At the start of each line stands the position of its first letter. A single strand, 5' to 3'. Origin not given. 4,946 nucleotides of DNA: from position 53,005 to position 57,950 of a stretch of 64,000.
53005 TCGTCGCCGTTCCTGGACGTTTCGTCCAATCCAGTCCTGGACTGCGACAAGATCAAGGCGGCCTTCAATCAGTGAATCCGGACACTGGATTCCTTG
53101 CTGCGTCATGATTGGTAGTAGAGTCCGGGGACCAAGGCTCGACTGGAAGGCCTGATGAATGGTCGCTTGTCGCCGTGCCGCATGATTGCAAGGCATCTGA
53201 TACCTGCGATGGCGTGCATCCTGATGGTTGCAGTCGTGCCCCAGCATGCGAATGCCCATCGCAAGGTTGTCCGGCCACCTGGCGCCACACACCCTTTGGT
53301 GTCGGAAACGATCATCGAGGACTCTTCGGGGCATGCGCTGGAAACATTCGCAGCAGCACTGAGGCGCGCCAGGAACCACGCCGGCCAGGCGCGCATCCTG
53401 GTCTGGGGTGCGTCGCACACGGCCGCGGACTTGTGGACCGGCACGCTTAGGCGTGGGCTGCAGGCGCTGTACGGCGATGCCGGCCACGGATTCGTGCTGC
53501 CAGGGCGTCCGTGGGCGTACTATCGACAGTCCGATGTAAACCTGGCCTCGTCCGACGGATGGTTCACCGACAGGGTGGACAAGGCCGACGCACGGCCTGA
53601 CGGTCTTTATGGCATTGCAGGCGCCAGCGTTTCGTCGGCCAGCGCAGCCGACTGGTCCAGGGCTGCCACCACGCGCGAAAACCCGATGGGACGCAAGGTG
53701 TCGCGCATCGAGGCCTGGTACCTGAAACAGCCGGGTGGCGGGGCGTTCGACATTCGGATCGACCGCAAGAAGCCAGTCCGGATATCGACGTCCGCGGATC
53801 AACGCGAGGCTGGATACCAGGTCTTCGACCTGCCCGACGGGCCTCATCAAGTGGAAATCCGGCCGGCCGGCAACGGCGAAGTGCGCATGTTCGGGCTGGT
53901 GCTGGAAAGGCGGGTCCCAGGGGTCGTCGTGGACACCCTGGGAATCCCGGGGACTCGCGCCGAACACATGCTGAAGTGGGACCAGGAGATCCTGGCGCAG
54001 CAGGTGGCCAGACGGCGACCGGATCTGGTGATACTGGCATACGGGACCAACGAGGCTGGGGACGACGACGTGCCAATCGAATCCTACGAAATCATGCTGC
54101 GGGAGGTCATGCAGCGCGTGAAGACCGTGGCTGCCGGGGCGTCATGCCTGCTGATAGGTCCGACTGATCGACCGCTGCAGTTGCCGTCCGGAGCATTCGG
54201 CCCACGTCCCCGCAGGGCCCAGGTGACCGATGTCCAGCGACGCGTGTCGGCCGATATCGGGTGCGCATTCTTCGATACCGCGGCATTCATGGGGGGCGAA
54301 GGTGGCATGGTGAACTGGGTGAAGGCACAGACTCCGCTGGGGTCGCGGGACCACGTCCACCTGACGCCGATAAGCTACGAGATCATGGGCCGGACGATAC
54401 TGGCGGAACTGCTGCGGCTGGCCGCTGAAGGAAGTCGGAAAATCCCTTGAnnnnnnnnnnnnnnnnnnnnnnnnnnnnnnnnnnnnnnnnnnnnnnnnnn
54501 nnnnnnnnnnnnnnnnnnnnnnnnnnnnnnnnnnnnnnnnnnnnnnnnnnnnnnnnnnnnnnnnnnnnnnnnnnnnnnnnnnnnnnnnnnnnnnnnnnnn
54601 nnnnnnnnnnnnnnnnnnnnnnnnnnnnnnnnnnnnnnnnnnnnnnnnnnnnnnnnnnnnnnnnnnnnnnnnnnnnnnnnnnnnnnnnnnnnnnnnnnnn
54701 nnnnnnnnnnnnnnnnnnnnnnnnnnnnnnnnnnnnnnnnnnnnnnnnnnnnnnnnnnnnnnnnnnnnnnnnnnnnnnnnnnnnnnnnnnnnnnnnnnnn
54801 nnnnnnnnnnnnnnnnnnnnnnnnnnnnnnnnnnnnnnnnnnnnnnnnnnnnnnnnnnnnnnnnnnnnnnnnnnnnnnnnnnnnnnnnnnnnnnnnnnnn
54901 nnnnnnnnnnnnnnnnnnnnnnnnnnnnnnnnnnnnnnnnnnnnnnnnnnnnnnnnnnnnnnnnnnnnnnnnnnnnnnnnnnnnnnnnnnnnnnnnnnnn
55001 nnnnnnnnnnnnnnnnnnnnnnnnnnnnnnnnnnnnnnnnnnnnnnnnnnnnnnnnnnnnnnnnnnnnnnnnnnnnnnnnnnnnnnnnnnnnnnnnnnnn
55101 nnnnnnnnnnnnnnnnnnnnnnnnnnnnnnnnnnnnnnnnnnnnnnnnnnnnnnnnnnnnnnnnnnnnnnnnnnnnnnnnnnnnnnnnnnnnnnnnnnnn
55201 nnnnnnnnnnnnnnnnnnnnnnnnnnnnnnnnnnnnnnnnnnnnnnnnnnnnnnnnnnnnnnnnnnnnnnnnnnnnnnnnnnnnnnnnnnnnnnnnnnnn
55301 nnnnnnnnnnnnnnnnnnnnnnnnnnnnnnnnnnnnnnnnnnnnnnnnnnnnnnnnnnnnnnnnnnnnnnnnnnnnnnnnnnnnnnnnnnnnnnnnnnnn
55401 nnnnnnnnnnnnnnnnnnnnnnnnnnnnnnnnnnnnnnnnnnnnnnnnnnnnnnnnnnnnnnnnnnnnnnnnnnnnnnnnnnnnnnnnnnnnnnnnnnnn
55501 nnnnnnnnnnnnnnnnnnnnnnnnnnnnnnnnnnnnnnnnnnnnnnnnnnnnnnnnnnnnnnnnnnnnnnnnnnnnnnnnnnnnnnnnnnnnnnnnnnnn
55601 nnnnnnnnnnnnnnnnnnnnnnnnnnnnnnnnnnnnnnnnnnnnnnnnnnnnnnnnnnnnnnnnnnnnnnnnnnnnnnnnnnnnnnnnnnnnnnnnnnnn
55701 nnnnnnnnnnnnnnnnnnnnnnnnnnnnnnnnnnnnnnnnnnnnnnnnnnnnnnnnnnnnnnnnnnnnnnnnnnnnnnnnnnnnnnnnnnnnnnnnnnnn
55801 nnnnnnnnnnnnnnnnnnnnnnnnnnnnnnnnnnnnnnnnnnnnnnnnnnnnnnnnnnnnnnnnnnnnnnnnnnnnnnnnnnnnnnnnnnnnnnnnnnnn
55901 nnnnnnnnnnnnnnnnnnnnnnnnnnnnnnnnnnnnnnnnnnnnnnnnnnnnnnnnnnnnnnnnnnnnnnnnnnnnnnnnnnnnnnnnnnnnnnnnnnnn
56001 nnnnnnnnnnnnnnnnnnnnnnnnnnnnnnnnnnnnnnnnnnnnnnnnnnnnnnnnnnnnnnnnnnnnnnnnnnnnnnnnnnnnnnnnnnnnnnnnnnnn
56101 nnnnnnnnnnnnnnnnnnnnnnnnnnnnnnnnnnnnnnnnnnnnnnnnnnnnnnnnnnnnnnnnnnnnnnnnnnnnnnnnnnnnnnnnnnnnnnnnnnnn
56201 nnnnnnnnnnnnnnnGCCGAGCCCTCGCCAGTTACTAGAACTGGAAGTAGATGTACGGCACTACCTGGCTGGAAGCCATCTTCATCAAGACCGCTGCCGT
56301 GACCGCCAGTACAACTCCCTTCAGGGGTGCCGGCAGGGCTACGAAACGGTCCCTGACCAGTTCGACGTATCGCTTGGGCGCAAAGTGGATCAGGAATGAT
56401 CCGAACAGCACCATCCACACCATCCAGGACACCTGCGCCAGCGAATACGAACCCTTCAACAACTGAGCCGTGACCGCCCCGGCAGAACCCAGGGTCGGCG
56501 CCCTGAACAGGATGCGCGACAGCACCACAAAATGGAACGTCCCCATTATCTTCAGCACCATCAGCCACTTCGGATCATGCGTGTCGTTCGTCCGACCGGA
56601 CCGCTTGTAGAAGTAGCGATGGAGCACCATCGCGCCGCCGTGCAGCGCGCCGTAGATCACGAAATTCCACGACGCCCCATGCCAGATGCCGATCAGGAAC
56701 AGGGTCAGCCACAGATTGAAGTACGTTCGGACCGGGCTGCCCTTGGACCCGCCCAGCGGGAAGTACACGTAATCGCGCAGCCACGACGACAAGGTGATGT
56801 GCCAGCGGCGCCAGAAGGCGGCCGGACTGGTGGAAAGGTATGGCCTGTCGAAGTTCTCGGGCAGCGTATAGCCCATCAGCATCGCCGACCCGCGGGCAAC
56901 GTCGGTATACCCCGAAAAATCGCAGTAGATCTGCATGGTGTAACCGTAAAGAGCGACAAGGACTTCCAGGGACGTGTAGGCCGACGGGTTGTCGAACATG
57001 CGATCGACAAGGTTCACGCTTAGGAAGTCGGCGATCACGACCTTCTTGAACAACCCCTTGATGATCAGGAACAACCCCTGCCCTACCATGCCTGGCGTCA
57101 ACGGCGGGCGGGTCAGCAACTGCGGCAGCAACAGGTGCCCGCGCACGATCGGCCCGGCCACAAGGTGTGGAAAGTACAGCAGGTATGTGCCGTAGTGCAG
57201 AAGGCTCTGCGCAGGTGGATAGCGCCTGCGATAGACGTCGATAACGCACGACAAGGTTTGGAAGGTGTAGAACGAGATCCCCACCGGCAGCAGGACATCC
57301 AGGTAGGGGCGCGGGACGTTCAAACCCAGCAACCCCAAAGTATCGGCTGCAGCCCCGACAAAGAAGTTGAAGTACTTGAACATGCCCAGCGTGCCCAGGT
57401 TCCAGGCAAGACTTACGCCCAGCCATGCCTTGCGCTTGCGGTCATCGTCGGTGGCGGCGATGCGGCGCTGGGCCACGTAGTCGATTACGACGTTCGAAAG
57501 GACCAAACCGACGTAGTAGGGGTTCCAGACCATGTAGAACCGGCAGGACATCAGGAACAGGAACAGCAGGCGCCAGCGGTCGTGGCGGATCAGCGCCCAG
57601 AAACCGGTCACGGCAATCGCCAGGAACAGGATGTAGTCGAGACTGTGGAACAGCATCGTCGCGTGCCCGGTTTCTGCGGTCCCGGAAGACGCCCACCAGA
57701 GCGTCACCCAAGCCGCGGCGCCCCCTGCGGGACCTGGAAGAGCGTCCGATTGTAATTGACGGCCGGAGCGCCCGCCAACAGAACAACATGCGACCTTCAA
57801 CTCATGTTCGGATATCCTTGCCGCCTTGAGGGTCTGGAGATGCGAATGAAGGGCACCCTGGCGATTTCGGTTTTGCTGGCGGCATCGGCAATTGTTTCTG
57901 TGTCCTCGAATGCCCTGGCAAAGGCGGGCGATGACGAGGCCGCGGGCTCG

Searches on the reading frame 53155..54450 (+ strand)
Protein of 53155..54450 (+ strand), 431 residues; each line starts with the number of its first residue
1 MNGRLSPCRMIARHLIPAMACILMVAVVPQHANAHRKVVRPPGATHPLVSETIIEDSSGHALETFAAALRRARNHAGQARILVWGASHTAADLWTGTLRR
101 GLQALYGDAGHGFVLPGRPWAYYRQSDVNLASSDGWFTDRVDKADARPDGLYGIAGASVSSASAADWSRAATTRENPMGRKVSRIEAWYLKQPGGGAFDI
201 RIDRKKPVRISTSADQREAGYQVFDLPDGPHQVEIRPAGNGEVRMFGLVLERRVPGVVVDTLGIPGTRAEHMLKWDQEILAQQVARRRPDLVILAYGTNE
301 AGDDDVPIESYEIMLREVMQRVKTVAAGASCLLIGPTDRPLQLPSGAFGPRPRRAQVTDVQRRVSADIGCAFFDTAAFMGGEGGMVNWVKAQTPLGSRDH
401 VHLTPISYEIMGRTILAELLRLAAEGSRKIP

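Call 55: search_protein_families(library=pfam, proteins=[window:53155-54450:+], max_evalue=0.00001)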
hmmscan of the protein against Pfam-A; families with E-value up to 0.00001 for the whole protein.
window:53155-54450:+ (431 aa): 1 family
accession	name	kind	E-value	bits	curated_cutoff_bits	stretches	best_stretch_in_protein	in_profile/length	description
PF13472.12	Lipase_GDSL_2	-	6.4e-17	63.1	32.9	1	240-409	17-177/178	GDSL-like Lipase/Acylhydrolase family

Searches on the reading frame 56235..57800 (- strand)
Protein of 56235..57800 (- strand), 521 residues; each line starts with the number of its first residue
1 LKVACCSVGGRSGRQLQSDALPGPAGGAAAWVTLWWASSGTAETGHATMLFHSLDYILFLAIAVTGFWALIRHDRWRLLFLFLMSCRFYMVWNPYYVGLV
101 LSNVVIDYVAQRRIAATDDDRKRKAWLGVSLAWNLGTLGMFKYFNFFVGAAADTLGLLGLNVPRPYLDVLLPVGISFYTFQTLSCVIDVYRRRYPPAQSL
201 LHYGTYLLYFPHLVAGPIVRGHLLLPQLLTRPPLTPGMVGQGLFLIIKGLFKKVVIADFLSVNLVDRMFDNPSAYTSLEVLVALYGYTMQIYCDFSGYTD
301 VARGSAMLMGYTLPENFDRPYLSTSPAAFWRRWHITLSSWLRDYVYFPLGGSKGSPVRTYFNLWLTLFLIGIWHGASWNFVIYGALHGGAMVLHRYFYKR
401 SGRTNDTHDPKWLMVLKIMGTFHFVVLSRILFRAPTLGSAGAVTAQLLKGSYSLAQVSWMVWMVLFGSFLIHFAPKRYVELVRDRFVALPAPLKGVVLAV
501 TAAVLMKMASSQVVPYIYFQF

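Call 55: search_protein_families(library=pfam, proteins=[window:56235-57800:-], max_evalue=0.00001)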
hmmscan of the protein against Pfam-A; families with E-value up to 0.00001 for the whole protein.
window:56235-57800:- (521 aa): 1 family
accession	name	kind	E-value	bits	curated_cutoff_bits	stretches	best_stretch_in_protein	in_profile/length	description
PF03062.24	MBOAT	-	2.5e-27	96.5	27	1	199-416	80-316/337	MBOAT, membrane-bound O-acyltransferase family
